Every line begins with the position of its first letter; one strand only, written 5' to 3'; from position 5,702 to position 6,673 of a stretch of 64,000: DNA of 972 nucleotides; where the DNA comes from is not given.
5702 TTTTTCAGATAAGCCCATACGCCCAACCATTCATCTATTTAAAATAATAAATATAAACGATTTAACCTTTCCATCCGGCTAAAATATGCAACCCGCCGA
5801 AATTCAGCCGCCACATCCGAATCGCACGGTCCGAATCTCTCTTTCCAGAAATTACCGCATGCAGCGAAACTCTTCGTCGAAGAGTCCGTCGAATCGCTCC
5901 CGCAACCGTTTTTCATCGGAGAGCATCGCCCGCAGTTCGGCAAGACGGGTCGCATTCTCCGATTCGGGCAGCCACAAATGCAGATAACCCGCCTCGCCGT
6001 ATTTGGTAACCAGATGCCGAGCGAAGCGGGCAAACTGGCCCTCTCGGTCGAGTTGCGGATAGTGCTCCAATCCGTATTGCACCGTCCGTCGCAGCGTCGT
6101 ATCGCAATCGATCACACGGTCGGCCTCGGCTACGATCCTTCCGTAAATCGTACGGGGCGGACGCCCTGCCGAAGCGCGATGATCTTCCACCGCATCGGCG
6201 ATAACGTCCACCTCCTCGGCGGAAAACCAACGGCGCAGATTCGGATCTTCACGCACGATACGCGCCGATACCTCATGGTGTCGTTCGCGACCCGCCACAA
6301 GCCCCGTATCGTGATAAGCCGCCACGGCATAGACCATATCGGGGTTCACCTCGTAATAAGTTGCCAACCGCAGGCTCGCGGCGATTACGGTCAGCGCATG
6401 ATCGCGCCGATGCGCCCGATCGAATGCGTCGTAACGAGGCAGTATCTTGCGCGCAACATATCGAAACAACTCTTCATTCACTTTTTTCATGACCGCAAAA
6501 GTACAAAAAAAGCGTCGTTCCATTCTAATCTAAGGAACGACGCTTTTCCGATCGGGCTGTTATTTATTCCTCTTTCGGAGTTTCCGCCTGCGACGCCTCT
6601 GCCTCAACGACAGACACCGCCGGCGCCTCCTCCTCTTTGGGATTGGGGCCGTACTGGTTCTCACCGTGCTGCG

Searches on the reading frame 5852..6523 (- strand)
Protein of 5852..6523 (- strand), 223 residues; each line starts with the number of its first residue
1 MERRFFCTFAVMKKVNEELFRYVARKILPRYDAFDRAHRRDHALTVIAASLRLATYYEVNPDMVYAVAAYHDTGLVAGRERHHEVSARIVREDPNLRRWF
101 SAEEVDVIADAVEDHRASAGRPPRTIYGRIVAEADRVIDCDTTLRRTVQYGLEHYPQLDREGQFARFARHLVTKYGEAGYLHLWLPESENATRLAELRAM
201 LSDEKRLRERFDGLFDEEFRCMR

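Call 77: search_protein_families(library=pfam, proteins=[window:5852-6523:-], max_evalue=0.00001)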
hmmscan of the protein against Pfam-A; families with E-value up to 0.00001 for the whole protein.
window:5852-6523:- (223 aa): 1 family
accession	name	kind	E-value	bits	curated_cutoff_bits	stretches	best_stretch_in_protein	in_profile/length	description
PF01966.28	HD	-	8.2e-11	42.7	22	1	41-137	3-113/116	HD domain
